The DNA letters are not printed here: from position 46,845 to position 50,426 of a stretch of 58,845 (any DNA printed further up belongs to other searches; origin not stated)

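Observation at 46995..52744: Translationally coupled SNF2 ATPase + PglX/MmeI-like N6-adenine methyltransferase with none of the known partner genes: candidate minimal defence/epigenetic system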

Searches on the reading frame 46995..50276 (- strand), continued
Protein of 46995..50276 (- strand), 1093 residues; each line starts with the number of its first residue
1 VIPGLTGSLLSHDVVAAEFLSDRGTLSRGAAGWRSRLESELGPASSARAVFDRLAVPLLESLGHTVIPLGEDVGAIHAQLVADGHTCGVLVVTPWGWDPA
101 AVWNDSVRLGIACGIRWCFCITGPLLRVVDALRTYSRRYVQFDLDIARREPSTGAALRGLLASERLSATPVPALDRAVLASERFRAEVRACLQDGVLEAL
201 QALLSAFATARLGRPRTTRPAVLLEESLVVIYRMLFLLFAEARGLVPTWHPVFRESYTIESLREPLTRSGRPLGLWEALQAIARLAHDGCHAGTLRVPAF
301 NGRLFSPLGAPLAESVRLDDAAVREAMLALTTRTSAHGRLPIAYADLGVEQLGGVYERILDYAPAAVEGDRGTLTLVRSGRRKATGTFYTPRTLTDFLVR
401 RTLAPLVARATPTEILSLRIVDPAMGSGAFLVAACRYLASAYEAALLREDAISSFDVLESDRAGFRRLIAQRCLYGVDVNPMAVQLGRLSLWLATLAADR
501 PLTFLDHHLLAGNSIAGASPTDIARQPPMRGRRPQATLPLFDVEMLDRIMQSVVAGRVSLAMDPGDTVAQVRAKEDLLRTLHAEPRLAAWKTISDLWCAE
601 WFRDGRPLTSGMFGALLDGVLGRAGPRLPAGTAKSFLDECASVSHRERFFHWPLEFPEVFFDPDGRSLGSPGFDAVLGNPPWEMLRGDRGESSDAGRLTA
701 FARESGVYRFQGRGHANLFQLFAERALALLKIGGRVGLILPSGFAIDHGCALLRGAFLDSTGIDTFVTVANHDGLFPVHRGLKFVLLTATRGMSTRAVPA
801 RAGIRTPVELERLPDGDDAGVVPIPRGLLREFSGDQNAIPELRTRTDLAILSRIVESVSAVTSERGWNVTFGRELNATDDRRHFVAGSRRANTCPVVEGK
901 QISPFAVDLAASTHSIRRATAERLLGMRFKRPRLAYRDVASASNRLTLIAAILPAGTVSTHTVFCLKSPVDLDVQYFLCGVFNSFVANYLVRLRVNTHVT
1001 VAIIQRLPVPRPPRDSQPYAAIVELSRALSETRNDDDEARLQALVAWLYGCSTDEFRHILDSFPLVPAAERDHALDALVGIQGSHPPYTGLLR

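Call 26: find_related_loci(query=A1, collection=genome_contigs, flank=8000)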
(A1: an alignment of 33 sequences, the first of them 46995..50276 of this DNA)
Query A1 (1093 aa) in genome_contigs; peptide patterns used: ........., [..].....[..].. (x = any residue, [..] = any of these).
600 stretches matched a pattern (row limit reached: there are more); 594 encode a relative of the query (tblastn E <= 1e-3); the best 80 are kept; 80 distinct loci.
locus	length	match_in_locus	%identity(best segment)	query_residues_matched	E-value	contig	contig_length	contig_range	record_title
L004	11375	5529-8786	57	1-1079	0e+0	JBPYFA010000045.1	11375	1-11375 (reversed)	MAG: Vicinamibacterales bacterium isolate Bin.028.fastaField_pasture_P2 k127_1484812, whole genome shotgun sequence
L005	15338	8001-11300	56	1-1078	0e+0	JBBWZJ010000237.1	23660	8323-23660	MAG: Acidobacteriota bacterium isolate Holy_63 scaffold_756373, whole genome shotgun sequence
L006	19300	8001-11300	57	1-1078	0e+0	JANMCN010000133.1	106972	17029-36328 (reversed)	MAG: Acidobacteriota bacterium isolate OTE_1_metabat_126 OTE_1_k141_3407779, whole genome shotgun sequence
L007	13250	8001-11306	55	1-1078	0e+0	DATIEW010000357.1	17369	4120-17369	MAG TPA_asm: Vicinamibacterales bacterium isolate SMAG_U16379 k141_1041154, whole genome shotgun sequence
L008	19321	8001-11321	54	1-1081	0e+0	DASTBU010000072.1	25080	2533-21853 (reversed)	MAG TPA_asm: Vicinamibacterales bacterium isolate SMAG_U774 k141_1569720, whole genome shotgun sequence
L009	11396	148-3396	54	1-1076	0e+0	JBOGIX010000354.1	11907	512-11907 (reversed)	MAG: Vicinamibacterales bacterium isolate SC-S_metawrap_bin.101 k127_548612, whole genome shotgun sequence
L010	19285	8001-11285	54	1-1078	0e+0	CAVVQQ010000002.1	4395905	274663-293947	MAG: uncultured Acidobacteriota bacterium isolate MFD02581.bin.2.64 genome assembly, contig: contig_18388, whole genome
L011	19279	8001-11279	53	1-1080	0e+0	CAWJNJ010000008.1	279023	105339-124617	MAG: uncultured Acidobacteriota bacterium isolate MFD02840.bin.1.123 genome assembly, contig: contig_25691, whole genome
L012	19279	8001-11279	52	1-1077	0e+0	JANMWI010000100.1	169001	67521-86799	MAG: Acidobacteriota bacterium isolate OTE_88_metabat_329 OTE_88_k141_2554442, whole genome shotgun sequence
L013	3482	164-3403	51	1-1078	0e+0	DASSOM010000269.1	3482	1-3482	MAG TPA_asm: Vicinamibacterales bacterium isolate SMAG_U1252 k141_322995, whole genome shotgun sequence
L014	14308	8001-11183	49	2-1071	0e+0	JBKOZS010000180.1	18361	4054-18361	MAG: Acidobacteriota bacterium isolate GB_HAYS_MAG_00028 GB_HAYS_000001613061, whole genome shotgun sequence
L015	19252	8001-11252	49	1-1084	0e+0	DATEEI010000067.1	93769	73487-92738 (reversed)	MAG TPA_asm: Vicinamibacterales bacterium isolate SMAG_U8729 k141_427686, whole genome shotgun sequence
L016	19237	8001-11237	49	1-1076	0e+0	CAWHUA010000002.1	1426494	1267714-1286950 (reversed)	MAG: Vicinamibacterales bacterium isolate MFD05747.bin.1.108 genome assembly, contig: contig_1936, whole genome shotgun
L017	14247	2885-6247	48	1-1066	0e+0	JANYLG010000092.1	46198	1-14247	MAG: Acidobacteria bacterium isolate GL140_5_metabinner_95 GL140_5_k141_748949, whole genome shotgun sequence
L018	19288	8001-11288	48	1-1076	0e+0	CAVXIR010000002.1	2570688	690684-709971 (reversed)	MAG: Vicinamibacterales bacterium isolate MFD09212.bin.1.252 genome assembly, contig: contig_16998, whole genome shotgun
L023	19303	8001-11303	49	2-1075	0e+0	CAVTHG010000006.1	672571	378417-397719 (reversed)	MAG: uncultured Acidobacteriota bacterium isolate MFD09212.bin.2.142 genome assembly, contig: contig_27505, whole genome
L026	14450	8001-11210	50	39-1076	0e+0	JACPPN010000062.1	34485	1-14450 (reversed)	MAG: Acidobacteria bacterium isolate NC_groundwater_628_Ag_B-0.1um_65_34 B_1_S1_Biohub_coassembly_k141_767037, whole gen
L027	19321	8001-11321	48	1-1080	0e+0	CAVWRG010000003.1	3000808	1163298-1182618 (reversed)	MAG: uncultured Acidobacteriota bacterium isolate MFD04967.bin.1.58 genome assembly, contig: contig_7043, whole genome s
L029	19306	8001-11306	48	1-1075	0e+0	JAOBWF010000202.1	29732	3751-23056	MAG: Acidobacteria bacterium isolate RYN_30 scaffold_5419879, whole genome shotgun sequence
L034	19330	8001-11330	48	1-1075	0e+0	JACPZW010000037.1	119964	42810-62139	MAG: Acidobacteria bacterium isolate NC_groundwater_900_Pr1_S-0.2um_67_29 Montesol18-Sp2_coassembly_scaffold_324945, who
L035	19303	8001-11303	47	1-1087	0e+0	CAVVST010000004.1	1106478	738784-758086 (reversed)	MAG: uncultured Acidobacteriota bacterium isolate MFD02840.bin.2.185 genome assembly, contig: contig_3150, whole genome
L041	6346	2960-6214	48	1-1075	0e+0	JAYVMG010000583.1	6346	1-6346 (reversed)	MAG: Acidobacteriota bacterium isolate GL58_Up_concoct_85 GL58_Up_concoct_85_582, whole genome shotgun sequence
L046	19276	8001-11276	48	1-1075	0e+0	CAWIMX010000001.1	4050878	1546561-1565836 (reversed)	MAG: uncultured Acidobacteriota bacterium isolate MFD04944.bin.1.227 genome assembly, contig: contig_15156, whole genome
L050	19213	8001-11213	48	41-1076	0e+0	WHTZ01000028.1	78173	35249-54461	MAG: Luteitalea sp. isolate Dino_bin50 NODE_28_length_78173_cov_56.049285, whole genome shotgun sequence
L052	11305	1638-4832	50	1-1075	0e+0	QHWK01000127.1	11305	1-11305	MAG: Acidobacteria bacterium isolate gp6 AA45 14_1009_16_20cm_scaffold_7333_curated, whole genome shotgun sequence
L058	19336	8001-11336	46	1-1079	0e+0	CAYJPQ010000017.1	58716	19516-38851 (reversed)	MAG TPA_asm: uncultured Bifidobacteriaceae bacterium isolate ERP124720_co1_137 genome assembly, contig: NODE_730_length_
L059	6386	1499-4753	47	1-1075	0e+0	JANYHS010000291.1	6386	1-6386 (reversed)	MAG: Acidobacteria bacterium isolate GL140_1_metabinner_89_sub GL140_1_k141_632033, whole genome shotgun sequence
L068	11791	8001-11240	46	1-1075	0e+0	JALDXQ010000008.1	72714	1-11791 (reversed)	MAG: Acidobacteriota bacterium isolate MCT-CON-06 NODE_11_length_72714_cov_7.440991, whole genome shotgun sequence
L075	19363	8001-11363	47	1-1075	0e+0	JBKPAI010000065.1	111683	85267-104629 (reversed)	MAG: Acidobacteriota bacterium isolate GB_HAYS_MAG_00009 GB_HAYS_000000841134, whole genome shotgun sequence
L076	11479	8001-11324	44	1-1077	0e+0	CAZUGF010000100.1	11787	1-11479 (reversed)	MAG TPA_asm: uncultured Bifidobacteriaceae bacterium isolate SRP344714_co1_258 genome assembly, contig: NODE_9913_length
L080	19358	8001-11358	52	1-1075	0e+0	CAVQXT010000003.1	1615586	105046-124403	MAG: uncultured Acidobacteriota bacterium isolate MFD05942.bin.1.436 genome assembly, contig: contig_42727, whole genome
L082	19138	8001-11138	45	1-1078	0e+0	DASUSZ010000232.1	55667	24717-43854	MAG TPA_asm: Vicinamibacterales bacterium isolate SMAG_U1749 k141_335653, whole genome shotgun sequence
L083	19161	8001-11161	57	26-1075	0e+0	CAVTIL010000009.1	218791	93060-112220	MAG: uncultured Acidobacteriota bacterium isolate MFD06229.bin.1.266 genome assembly, contig: contig_38470, whole genome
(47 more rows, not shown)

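Call 28: search_dna_similar(query=window:46995-50276:-, collection=plasmids, mode=protein, max_rows=25)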
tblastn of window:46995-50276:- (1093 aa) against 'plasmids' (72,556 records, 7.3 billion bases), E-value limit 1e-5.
Records with a match: 397; places in all: 408; records where one place covers at least 80% of the query: 6.
Best place of each record, by identity: <60% 397.
By first word of the organism name: Borreliella 85; Deinococcus 18; Escherichia 15; Nostoc 14; Borrelia 14; Sinorhizobium 13; Pseudosulfitobacter 12; Thermus 11; Halorussus 9; Streptomyces 8; and 107 more.
By predicted mobility (MOB-suite, as given by PLSDB): non-mobilizable 277; conjugative 65; mobilizable 55.
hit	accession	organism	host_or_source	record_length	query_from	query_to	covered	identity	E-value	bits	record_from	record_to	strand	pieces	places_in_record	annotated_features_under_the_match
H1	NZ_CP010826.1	Thermus aquaticus Y51MC23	-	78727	33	1012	90%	28.0%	2e-68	259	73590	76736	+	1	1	N-6 DNA methylase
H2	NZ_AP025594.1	Thermus brockianus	-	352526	33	1014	90%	27.0%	7e-59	230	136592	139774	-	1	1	Eco57I restriction-modification methylase domain-containing protein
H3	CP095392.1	Natribaculum breve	cell culture,saline soil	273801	112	1066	87%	27.2%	4e-87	317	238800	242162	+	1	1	record has no annotation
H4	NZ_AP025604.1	Thermus thermophilus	-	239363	174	1018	77%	30.6%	2e-84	309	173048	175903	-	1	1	N-6 DNA methylase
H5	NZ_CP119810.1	Halorussus caseinilyticus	cell culture,coastal saline-alkali land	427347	169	1018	78%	29.7%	5e-64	246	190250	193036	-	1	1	TaqI-like C-terminal specificity domain-containing protein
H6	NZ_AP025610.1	Thermus thermophilus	-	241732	174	1009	76%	30.0%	2e-78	291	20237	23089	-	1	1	N-6 DNA methylase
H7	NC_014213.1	Allomeiothermus silvanus DSM 9946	hot spring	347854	174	1012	77%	29.2%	2e-78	291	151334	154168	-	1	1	DNA methyltransferase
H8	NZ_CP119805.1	Halorussus lipolyticus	cell culture,coastal saline-alkali land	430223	172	1035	79%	28.3%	5e-63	243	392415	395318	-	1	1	TaqI-like C-terminal specificity domain-containing protein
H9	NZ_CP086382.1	Deinococcus radiophilus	Harpadon nehereus,cell culture,2 Mrad ...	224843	117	1012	82%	26.4%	1e-56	223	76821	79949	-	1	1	N-6 DNA methylase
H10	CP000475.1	Paenarthrobacter aurescens TC1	-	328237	142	1063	84%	25.2%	2e-50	204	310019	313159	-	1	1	hypothetical protein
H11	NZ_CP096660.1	Halorussus limi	cell culture,saline soil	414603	172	1012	77%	27.6%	3e-43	180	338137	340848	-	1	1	TaqI-like C-terminal specificity domain-containing protein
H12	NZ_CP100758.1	Natrinema gelatinilyticum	marine sediment,sediment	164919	109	1014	83%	25.5%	9e-74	276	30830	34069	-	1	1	DNA methyltransferase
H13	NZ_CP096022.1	Halocatena salina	cell culture,sediment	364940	174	1012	77%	27.4%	3e-57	225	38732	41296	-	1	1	TaqI-like C-terminal specificity domain-containing protein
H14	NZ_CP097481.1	Chroococcidiopsis sp. CCNUC1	cell culture,soil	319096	188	1061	80%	26.0%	1e-57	226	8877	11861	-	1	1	N-6 DNA methylase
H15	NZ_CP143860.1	Synechococcus elongatus IITB7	whole organism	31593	32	745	65%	32.0%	1e-36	236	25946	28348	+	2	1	DNA methyltransferase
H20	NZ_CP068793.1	Deinococcus radiodurans R1 = ATCC 13939 = DSM 20539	cell culture,Orsay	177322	117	915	73%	27.4%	1e-56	223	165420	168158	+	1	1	class I SAM-dependent DNA methyltransferase (x2)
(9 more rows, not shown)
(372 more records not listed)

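Call 29: get_annotated_region(hit=H1, flank=8000)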
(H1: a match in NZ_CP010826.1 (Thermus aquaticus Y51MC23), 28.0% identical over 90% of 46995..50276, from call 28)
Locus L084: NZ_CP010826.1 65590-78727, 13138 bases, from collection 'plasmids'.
description: Thermus aquaticus Y51MC23 plasmid pTA78, complete sequence
organism: Thermus aquaticus Y51MC23 (NCBI taxid 498848)
taxonomy: Bacteria; Deinococcota; Deinococci; Thermales; Thermaceae; Thermus; Thermus aquaticus; Thermus aquaticus Y51MC23
host: -; source: -; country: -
typing (MOB-suite, as given by PLSDB): non-mobilizable; replicon rep_cluster_1113
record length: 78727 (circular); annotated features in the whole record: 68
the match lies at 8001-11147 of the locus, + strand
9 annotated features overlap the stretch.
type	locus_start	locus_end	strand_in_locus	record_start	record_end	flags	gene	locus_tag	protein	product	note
CDS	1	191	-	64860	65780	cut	-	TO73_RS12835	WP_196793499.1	Abi family protein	-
CDS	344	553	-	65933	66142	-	-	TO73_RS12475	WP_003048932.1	type II toxin-antitoxin system HicB family antitoxin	-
CDS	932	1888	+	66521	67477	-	-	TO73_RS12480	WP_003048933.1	site-specific integrase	GO:0015074 - DNA integration [Evidence IEA]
CDS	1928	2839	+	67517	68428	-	-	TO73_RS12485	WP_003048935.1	hypothetical protein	-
CDS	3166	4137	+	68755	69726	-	-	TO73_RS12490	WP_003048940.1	AAA family ATPase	-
CDS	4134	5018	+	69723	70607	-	-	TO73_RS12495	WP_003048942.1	ParB/RepB/Spo0J family partition protein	GO:0007059 - chromosome segregation [Evidence IEA]; GO:0000910 - cytokinesis [Evidence IEA]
CDS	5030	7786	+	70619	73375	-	-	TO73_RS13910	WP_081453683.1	helicase-related protein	-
CDS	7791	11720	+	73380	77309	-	-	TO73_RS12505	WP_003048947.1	N-6 DNA methylase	GO:0006306 - DNA methylation [Evidence IEA]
CDS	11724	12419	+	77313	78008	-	-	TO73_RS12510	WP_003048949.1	hypothetical protein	-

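Call 30: get_annotated_region(hit=H4, flank=8000)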
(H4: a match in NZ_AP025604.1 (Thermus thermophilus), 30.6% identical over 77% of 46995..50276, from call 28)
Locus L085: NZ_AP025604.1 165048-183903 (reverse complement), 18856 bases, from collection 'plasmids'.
description: Thermus thermophilus strain SNM1-7 plasmid pTthSNM1-7b, complete sequence
organism: Thermus thermophilus (NCBI taxid 274)
taxonomy: Bacteria; Deinococcota; Deinococci; Thermales; Thermaceae; Thermus; Thermus thermophilus
host: -; source: -; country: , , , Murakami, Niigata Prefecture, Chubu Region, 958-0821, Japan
typing (MOB-suite, as given by PLSDB): non-mobilizable; replicon rep_cluster_1121
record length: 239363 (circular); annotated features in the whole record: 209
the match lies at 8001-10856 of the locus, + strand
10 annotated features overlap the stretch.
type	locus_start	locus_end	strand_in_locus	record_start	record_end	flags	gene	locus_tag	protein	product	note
CDS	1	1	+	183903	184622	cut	-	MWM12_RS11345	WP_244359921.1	hypothetical protein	-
CDS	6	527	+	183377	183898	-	-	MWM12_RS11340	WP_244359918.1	hypothetical protein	-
CDS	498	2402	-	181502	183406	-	-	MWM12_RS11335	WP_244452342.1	hypothetical protein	-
CDS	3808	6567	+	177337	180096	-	-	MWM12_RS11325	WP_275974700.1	helicase-related protein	-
CDS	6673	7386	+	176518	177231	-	-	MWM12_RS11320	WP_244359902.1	NYN domain-containing protein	-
CDS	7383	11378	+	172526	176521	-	-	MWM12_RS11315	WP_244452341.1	N-6 DNA methylase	GO:0006306 - DNA methylation [Evidence IEA]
CDS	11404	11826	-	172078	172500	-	-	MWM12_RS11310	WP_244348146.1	hypothetical protein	-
CDS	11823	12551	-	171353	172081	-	-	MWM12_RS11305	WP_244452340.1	hypothetical protein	-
CDS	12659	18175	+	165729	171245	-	-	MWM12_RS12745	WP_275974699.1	DEAD/DEAH box helicase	-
CDS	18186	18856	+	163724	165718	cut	-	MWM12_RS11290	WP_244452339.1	3'-5' exonuclease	-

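Call 31: get_annotated_region(hit=H20, flank=8000)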
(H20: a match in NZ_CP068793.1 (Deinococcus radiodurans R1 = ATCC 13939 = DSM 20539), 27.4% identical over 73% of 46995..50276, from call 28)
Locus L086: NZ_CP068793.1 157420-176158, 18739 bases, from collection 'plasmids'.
description: Deinococcus radiodurans R1 = ATCC 13939 = DSM 20539 strain R1 plasmid pMP1, complete sequence
organism: Deinococcus radiodurans R1 = ATCC 13939 = DSM 20539 (NCBI taxid 243230)
taxonomy: Bacteria; Deinococcota; Deinococci; Deinococcales; Deinococcaceae; Deinococcus; Deinococcus radiodurans; Deinococcus radiodurans R1 = ATCC 13939 = DSM 20539
host: -; source: cell culture,Orsay; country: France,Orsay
typing (MOB-suite, as given by PLSDB): mobilizable; relaxase MOBP
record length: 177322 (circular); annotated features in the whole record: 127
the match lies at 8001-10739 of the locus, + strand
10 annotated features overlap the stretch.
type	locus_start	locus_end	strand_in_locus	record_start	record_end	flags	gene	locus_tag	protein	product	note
CDS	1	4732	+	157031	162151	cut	-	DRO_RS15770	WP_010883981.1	DEAD/DEAH box helicase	-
CDS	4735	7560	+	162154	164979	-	-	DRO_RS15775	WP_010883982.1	helicase-related protein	-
CDS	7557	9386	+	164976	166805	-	-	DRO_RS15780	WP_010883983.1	class I SAM-dependent DNA methyltransferase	-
CDS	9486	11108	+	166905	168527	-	-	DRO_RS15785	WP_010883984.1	class I SAM-dependent DNA methyltransferase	-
CDS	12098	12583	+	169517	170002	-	-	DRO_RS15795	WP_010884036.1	hypothetical protein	-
CDS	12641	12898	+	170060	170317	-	-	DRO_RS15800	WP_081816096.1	type II toxin-antitoxin system HicA family toxin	-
CDS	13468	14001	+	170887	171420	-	-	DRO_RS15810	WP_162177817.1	hypothetical protein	-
CDS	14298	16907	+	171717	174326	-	-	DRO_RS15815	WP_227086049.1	McrB family protein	-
CDS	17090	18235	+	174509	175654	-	-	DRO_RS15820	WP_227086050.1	McrC family protein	-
CDS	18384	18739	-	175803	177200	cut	-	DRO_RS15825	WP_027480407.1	replication initiator protein A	-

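Call 38: search_solved_structures(query=A1, max_evalue=0.01)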
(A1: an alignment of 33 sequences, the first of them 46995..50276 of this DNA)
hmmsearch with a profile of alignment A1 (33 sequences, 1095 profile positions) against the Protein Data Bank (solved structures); distinct sequences matched with E-value up to 0.01: 11.
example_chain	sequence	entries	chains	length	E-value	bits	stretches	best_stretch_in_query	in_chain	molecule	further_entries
7lni_A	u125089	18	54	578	9.3e-08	33.5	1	384-496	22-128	Site-specific DNA-methyltransferase (adenine-specific)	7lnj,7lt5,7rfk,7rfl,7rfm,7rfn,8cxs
8cxz_A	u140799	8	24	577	9.3e-08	33.5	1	384-496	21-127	Site-specific DNA-methyltransferase (adenine-specific)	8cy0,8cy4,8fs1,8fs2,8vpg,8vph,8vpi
8w0p_A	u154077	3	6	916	5e-06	27.7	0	675-777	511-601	RM.BsaXI | site-specific DNA-methyltransferase (adenine-specific)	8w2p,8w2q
7qw5_A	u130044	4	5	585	7.6e-06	27.1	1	383-439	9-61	Modification methylase BseCI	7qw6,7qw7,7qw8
1g38_A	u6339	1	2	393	9.4e-05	23.5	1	679-764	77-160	MODIFICATION METHYLASE TAQI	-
2ibs_A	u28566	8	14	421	0.0001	23.4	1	679-764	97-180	Modification methylase TaqI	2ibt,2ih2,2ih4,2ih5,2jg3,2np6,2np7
1aqi_A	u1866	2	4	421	0.00011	23.3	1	679-764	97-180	ADENINE-N6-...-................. TAQI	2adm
1aqj_A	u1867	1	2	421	0.00011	23.3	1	679-764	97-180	ADENINE-N6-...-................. TAQI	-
2okc_A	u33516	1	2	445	0.00013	23.1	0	730-806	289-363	Type I restriction enzyme StySJI M protein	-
3ufb_A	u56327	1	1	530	0.002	19.2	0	383-445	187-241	Type I restriction-modification system methyltransferase subunit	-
3lkd_A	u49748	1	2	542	0.0097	16.8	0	674-777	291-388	Type I restriction-modification system methyltransferase subunit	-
